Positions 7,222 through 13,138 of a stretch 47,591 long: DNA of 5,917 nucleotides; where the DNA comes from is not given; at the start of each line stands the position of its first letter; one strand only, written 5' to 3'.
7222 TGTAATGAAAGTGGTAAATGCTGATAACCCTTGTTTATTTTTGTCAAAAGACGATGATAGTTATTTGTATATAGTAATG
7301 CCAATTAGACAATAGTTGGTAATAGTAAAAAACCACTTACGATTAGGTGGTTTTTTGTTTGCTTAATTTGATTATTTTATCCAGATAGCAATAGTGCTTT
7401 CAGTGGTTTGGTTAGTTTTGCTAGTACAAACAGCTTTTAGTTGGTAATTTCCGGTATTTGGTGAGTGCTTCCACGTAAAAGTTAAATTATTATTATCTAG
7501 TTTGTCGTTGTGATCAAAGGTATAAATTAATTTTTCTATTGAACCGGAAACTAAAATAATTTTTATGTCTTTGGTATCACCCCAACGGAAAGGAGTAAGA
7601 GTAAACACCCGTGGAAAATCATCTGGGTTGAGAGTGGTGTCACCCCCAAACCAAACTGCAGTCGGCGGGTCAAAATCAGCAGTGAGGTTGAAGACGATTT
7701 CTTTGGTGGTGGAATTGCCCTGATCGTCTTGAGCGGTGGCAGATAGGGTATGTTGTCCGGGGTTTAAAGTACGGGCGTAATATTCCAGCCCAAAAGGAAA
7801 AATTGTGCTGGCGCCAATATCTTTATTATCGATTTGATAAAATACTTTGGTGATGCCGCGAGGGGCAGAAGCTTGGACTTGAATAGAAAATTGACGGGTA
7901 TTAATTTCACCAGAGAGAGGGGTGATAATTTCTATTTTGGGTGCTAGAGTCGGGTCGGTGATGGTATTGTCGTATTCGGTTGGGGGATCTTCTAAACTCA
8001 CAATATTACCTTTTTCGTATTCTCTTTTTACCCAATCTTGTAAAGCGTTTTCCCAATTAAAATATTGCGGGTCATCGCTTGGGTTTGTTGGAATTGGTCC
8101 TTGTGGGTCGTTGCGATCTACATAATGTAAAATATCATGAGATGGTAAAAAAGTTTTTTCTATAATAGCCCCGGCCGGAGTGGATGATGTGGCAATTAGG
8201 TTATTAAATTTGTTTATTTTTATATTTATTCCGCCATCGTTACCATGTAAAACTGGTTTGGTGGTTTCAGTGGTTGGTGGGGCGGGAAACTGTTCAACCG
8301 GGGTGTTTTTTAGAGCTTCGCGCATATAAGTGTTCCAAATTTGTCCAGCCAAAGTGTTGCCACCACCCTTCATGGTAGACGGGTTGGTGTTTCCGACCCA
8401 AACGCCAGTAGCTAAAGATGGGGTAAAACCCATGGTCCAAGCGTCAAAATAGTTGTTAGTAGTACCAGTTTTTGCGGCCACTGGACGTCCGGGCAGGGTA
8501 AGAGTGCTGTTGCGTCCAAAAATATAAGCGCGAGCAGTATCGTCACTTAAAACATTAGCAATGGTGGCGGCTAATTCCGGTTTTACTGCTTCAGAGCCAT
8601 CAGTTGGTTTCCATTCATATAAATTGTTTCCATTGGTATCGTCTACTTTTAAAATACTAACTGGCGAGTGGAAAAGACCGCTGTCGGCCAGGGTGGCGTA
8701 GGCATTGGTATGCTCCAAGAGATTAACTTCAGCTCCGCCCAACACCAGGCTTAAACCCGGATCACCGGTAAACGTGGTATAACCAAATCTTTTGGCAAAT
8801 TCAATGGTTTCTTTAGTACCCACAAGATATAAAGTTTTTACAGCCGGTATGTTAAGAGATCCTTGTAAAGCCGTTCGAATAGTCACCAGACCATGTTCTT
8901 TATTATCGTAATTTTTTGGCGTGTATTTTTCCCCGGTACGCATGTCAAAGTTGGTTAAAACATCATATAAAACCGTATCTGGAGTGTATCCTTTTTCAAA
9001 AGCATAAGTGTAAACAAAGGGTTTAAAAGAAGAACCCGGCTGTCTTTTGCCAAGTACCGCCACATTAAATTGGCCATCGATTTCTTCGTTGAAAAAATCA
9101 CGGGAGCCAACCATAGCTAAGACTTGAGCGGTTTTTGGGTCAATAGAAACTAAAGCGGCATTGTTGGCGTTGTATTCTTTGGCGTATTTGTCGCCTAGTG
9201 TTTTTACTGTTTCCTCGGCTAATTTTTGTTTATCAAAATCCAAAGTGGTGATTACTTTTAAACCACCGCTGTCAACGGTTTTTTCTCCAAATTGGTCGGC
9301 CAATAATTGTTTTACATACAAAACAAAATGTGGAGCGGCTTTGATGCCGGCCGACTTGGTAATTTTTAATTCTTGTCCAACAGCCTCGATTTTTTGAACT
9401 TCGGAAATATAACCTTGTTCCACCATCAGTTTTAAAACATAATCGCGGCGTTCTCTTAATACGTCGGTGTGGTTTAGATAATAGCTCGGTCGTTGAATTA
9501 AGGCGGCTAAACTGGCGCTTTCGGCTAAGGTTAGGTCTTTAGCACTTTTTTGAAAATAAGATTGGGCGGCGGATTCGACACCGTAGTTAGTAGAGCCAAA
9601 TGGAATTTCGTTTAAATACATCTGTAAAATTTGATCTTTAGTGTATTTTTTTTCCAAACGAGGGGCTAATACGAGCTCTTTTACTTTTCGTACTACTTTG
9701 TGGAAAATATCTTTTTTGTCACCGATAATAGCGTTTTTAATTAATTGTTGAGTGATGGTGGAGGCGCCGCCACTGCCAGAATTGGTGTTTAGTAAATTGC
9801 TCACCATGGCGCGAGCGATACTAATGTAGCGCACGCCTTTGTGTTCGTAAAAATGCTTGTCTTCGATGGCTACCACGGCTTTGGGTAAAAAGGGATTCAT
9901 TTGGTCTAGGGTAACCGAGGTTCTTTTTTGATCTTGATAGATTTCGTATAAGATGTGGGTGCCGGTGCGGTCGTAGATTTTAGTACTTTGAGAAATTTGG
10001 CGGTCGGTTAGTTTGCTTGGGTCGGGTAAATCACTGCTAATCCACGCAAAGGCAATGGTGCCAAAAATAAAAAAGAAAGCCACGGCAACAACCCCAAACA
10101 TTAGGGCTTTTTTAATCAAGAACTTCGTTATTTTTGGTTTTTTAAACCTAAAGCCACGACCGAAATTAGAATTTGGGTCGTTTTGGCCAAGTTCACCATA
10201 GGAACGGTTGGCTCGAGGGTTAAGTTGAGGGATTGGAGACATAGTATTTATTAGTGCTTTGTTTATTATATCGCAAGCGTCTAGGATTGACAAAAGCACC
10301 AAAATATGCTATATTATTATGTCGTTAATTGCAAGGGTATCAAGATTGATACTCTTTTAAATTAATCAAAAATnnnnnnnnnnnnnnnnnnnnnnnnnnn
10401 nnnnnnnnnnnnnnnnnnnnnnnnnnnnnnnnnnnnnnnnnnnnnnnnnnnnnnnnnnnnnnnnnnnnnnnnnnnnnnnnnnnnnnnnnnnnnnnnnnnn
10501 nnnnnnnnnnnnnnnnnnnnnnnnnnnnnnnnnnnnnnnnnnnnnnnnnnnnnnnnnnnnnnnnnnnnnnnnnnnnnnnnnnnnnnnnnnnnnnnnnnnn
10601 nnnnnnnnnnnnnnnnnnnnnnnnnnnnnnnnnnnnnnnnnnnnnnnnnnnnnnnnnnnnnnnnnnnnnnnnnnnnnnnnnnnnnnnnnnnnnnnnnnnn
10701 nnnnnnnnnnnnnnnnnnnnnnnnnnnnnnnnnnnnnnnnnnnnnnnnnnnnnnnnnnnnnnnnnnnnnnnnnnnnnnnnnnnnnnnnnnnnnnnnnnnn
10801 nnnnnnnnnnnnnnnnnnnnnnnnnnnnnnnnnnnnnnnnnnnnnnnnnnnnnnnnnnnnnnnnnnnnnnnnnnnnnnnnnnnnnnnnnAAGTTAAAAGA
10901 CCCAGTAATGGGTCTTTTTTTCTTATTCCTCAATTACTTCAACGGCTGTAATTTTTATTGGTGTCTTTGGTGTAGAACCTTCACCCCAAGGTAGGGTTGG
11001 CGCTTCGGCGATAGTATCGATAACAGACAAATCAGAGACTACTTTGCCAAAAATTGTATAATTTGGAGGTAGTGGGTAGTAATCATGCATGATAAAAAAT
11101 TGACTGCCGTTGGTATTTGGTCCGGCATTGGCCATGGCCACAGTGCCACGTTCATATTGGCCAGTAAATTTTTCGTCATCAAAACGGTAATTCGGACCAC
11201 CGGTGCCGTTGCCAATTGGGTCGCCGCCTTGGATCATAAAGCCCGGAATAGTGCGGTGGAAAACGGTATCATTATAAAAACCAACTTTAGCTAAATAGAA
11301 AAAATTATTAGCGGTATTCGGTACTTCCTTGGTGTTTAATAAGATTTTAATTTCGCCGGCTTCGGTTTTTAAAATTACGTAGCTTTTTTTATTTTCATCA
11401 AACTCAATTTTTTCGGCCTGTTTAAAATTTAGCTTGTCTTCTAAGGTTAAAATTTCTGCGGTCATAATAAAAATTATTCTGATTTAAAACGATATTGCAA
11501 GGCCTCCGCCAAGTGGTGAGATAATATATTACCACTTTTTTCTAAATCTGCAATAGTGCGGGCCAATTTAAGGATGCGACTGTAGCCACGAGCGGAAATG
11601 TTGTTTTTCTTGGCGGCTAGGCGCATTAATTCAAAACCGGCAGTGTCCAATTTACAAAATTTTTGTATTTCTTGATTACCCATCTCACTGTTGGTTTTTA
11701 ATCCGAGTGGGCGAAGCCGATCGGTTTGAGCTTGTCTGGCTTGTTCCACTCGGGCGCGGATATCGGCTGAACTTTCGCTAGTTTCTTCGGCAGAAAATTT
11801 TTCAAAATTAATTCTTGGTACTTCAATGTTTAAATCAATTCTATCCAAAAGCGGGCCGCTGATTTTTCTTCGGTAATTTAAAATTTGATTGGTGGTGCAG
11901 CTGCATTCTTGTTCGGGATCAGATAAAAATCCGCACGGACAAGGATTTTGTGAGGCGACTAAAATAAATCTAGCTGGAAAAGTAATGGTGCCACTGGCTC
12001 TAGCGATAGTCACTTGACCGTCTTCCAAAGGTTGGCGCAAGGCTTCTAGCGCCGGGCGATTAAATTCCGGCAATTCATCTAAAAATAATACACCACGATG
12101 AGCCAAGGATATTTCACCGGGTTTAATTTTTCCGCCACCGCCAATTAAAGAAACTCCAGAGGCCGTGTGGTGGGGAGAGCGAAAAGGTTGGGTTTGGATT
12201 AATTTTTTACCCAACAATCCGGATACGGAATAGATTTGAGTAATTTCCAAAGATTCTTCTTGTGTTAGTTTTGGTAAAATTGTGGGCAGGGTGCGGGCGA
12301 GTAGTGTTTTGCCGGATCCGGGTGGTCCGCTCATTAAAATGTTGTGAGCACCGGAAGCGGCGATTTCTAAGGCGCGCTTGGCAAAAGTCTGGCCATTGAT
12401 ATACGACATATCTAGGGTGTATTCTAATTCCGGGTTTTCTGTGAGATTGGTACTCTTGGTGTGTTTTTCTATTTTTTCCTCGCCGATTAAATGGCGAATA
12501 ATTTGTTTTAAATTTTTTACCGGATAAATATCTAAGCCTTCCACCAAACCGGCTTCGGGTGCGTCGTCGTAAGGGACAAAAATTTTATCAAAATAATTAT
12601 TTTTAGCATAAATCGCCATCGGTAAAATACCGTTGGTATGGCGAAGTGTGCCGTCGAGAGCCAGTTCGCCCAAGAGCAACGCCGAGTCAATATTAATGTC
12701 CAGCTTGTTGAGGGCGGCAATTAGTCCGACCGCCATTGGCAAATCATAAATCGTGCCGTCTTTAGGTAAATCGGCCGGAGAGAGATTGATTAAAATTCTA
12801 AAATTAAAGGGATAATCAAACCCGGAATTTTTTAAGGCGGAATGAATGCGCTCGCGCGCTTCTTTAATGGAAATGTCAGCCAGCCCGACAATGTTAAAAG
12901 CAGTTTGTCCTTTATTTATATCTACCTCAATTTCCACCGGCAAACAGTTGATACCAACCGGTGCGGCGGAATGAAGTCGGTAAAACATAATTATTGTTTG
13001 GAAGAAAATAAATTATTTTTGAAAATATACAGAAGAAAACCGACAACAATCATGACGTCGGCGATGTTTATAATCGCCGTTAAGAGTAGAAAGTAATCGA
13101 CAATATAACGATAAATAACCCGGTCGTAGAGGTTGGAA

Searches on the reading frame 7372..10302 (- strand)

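Call 11: search_protein_families(library=pfam, proteins=[window:7372-10302:-], max_evalue=0.001)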
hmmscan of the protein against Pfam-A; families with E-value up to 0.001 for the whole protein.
window:7372-10302:- (976 aa): 4 families
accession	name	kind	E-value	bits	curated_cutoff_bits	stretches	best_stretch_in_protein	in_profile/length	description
PF00912.28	Transgly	-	7e-59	198.7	27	1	117-293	4-177/178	Transglycosylase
PF00905.27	Transpeptidase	-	8.8e-23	81.4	22.1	1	384-659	3-297/299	Penicillin binding protein transpeptidase domain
PF17957.7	Big_7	-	7.5e-10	39.7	24.1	1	788-855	1-70/70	Bacterial Ig domain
PF19077.6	Big_13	-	0.00048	21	27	0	843-875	69-100/102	Bacterial Ig-like domain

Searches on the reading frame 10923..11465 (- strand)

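Call 10: search_protein_families(library=pfam, proteins=[window:10923-11465:-], max_evalue=0.001)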
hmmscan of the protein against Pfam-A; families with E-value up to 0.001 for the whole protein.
window:10923-11465:- (180 aa): 1 family
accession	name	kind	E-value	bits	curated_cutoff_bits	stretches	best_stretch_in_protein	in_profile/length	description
PF00160.26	Pro_isomerase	-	2e-38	132.6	21.7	1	29-177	1-159/159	Cyclophilin type peptidyl-prolyl cis-trans isomerase/CLD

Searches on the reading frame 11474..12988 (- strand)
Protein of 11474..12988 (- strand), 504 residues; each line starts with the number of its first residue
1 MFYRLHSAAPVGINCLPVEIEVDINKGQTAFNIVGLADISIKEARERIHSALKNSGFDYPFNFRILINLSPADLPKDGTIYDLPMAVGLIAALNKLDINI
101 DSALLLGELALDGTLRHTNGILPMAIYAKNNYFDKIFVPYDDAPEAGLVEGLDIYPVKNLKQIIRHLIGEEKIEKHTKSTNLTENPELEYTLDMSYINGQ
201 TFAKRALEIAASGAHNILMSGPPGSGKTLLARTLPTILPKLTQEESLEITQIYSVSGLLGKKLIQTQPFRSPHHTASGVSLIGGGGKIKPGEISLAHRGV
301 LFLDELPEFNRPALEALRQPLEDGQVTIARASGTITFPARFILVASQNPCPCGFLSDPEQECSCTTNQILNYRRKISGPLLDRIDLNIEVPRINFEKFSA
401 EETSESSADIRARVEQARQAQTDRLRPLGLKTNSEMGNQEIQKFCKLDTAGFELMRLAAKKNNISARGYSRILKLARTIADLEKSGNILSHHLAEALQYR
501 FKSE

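Call 10: search_protein_families(library=pfam, proteins=[window:11474-12988:-], max_evalue=0.001)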
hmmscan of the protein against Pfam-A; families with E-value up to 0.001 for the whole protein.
window:11474-12988:- (504 aa): 11 families
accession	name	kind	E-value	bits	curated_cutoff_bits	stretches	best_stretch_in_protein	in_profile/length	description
PF01078.27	Mg_chelatase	-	3.9e-92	307.7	20.3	1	193-396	1-205/207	Magnesium chelatase, subunit ChlI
PF13541.12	ChlI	-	5.6e-40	136.5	27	1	20-141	1-120/121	Subunit ChlI of Mg-chelatase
PF13335.12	Mg_chelatase_C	-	3e-30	105.1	26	1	405-500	2-94/94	Magnesium chelatase, subunit ChlI C-terminal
PF00493.29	MCM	-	6e-08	32.5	23.3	1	288-354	112-178/224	MCM P-loop domain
PF07728.20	AAA_5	-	5.4e-07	30.1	22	1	216-351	1-125/139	AAA domain (dynein-related subfamily)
PF00158.32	Sigma54_activat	-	4.9e-06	26.8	20.2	1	206-346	14-142/168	Sigma-54 interaction domain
PF05362.19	Lon_C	-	8.8e-06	25.9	21.1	1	19-168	44-203/205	Lon protease (S16) C-terminal proteolytic domain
PF05496.18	RuvB_N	-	0.00011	22.4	27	0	215-235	34-54/159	Holliday junction DNA helicase RuvB P-loop domain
PF00004.35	AAA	-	0.00053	20.9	21.2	0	217-238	1-22/131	ATPase family associated with various cellular activities (AAA)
PF13191.12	AAA_16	-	0.00069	20.6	32.6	0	205-240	14-50/167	AAA ATPase domain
PF07726.17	AAA_3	-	0.00094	19.5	27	0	217-350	2-113/131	ATPase family associated with various cellular activities (AAA)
